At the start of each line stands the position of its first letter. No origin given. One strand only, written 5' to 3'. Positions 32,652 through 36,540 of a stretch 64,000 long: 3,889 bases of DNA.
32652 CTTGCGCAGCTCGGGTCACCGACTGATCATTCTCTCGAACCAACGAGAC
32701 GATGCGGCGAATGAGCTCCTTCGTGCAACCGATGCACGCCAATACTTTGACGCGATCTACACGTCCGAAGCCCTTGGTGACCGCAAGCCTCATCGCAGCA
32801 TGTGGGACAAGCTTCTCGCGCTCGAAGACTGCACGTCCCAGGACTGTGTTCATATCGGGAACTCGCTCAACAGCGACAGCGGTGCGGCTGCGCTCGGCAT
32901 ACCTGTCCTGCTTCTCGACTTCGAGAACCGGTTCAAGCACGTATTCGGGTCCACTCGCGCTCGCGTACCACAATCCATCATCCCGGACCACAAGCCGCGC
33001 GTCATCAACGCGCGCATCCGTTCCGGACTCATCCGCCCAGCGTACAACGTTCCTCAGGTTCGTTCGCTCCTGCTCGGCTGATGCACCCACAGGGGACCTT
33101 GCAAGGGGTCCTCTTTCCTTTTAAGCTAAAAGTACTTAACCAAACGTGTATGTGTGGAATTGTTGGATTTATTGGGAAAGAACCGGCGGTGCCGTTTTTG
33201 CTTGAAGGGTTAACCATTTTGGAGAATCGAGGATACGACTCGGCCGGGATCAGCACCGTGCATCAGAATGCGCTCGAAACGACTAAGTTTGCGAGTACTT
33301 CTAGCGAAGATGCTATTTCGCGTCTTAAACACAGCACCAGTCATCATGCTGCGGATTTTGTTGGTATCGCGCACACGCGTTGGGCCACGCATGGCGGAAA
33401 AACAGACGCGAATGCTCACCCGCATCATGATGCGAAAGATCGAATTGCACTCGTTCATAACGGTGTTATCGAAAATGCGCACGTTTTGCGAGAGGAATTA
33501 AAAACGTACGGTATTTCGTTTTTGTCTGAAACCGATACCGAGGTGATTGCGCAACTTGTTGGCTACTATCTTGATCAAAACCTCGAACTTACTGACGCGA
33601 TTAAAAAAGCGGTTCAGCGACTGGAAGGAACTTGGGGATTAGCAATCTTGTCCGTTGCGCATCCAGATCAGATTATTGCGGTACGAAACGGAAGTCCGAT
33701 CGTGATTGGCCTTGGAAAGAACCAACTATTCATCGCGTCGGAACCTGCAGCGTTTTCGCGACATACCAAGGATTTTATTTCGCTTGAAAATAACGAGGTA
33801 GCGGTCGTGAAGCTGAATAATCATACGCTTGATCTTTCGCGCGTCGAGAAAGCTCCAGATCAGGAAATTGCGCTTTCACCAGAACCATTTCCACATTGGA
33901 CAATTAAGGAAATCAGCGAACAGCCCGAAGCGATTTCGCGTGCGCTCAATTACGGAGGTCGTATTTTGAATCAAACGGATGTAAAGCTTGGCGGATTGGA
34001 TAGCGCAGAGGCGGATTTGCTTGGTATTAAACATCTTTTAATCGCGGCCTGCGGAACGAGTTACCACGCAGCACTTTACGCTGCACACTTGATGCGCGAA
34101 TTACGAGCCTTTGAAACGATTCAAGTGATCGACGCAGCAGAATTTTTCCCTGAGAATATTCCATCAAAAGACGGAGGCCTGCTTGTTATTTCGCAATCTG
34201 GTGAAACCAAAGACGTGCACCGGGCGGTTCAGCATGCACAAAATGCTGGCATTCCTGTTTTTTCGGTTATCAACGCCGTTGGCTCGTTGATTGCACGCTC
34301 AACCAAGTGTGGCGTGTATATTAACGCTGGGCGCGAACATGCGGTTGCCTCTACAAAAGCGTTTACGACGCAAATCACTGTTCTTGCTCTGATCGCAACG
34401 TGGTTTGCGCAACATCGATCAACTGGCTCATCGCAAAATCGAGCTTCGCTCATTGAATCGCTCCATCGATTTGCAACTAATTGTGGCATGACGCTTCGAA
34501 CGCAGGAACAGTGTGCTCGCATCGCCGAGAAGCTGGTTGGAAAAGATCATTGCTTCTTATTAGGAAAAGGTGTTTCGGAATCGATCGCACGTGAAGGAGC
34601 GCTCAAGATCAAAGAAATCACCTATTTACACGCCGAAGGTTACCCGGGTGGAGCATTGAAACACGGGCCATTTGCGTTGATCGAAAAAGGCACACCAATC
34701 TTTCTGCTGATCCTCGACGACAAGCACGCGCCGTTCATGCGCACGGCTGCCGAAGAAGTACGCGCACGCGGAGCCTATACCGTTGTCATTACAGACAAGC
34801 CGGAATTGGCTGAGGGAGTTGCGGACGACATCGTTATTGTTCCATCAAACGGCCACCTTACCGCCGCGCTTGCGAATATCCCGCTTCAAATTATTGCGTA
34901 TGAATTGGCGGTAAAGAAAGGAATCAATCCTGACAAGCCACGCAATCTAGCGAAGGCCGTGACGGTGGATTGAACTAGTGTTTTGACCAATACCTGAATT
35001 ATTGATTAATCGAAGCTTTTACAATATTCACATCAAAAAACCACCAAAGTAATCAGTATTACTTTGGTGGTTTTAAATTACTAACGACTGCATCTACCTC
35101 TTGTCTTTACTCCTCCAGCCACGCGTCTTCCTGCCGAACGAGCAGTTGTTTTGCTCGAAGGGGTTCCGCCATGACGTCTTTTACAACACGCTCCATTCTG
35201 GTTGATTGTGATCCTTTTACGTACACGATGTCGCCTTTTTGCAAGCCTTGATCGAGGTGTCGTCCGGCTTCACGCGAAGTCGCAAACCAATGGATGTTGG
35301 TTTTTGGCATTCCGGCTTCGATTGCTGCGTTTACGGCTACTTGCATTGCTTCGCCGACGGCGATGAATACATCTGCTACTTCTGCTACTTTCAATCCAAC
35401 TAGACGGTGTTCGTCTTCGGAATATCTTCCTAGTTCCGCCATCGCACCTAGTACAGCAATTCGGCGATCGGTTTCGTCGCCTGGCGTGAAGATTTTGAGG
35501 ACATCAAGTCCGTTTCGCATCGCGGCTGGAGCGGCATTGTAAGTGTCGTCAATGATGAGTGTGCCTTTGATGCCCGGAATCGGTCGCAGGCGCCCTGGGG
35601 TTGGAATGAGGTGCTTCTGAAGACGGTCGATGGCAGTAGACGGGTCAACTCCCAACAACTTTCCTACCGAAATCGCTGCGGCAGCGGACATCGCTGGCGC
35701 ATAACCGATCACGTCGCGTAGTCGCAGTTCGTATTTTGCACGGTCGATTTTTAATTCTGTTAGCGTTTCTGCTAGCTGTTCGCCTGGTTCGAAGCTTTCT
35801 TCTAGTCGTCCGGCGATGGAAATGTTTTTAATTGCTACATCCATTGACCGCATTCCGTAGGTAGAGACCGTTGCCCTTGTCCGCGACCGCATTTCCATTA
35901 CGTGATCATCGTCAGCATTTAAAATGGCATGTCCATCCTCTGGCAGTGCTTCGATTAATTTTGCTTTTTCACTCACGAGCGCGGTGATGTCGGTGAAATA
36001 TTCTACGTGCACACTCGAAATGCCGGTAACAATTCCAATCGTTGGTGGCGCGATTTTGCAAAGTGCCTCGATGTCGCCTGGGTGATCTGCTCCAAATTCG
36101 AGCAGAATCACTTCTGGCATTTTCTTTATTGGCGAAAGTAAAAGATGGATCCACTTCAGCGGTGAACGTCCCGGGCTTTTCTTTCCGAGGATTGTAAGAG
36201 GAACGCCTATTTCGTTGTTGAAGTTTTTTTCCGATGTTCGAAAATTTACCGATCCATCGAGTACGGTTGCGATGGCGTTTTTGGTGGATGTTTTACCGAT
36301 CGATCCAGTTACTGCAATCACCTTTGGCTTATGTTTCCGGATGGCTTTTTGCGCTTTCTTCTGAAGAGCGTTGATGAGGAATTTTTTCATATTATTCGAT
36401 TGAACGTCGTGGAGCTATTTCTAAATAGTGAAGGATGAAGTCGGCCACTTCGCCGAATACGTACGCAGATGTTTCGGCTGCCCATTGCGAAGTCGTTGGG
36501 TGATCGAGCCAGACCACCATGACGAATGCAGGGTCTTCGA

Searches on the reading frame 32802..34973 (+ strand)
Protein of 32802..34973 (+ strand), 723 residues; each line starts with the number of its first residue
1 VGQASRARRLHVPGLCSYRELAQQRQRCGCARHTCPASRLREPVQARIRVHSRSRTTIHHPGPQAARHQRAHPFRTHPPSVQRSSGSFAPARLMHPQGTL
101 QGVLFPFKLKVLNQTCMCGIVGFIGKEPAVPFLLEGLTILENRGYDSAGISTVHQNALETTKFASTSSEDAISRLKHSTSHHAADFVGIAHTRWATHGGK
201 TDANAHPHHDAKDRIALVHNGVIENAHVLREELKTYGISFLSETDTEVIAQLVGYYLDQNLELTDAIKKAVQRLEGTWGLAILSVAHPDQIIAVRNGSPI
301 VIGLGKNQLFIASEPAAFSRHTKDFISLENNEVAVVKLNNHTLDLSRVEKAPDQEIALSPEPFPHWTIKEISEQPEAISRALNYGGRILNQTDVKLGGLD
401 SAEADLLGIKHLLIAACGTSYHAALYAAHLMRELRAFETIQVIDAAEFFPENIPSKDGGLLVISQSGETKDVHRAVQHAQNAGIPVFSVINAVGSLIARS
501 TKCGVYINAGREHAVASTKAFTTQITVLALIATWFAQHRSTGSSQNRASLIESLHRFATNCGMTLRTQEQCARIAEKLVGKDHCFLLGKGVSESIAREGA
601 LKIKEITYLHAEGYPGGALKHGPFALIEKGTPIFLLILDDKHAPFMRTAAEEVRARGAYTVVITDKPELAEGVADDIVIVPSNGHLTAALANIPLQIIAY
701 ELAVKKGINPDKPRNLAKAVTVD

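Call 38: search_protein_families(library=pfam, proteins=[window:32802-34973:+], max_evalue=0.00001)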
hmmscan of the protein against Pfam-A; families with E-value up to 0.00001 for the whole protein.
window:32802-34973:+ (723 aa): 3 families
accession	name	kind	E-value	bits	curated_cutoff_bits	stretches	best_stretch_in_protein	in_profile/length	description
PF01380.27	SIS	-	8.9e-43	145.7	25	2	409-532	5-129/131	SIS domain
PF13522.11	GATase_6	-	4.9e-20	72.3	27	1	184-314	9-130/130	Glutamine amidotransferase domain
PF13537.11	GATase_7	-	1.3e-14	54.7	25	1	199-318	7-121/123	Glutamine amidotransferase domain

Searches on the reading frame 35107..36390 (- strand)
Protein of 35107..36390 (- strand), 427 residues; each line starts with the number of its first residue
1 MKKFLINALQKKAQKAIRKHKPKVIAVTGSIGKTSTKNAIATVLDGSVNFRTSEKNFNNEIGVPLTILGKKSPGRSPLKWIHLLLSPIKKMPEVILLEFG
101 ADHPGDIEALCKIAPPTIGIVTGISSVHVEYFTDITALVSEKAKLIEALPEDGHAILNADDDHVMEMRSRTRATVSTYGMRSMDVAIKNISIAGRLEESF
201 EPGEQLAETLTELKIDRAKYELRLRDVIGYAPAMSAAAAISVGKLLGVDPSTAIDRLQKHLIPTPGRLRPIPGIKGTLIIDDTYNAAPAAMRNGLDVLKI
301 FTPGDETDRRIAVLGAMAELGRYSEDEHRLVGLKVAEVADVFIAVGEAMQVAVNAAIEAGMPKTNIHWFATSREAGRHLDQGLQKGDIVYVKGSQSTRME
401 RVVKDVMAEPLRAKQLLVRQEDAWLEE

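Call 38: search_protein_families(library=pfam, proteins=[window:35107-36390:-], max_evalue=0.00001)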
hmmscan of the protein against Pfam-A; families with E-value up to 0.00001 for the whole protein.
window:35107-36390:- (427 aa): 2 families
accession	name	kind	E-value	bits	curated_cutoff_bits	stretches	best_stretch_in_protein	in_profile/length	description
PF08245.18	Mur_ligase_M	-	1.9e-25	90.4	24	1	27-191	1-160/200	Mur ligase middle domain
PF02875.26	Mur_ligase_C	-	6.6e-18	66.2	28.4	1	266-394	1-126/127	Mur ligase, glutamate ligase domain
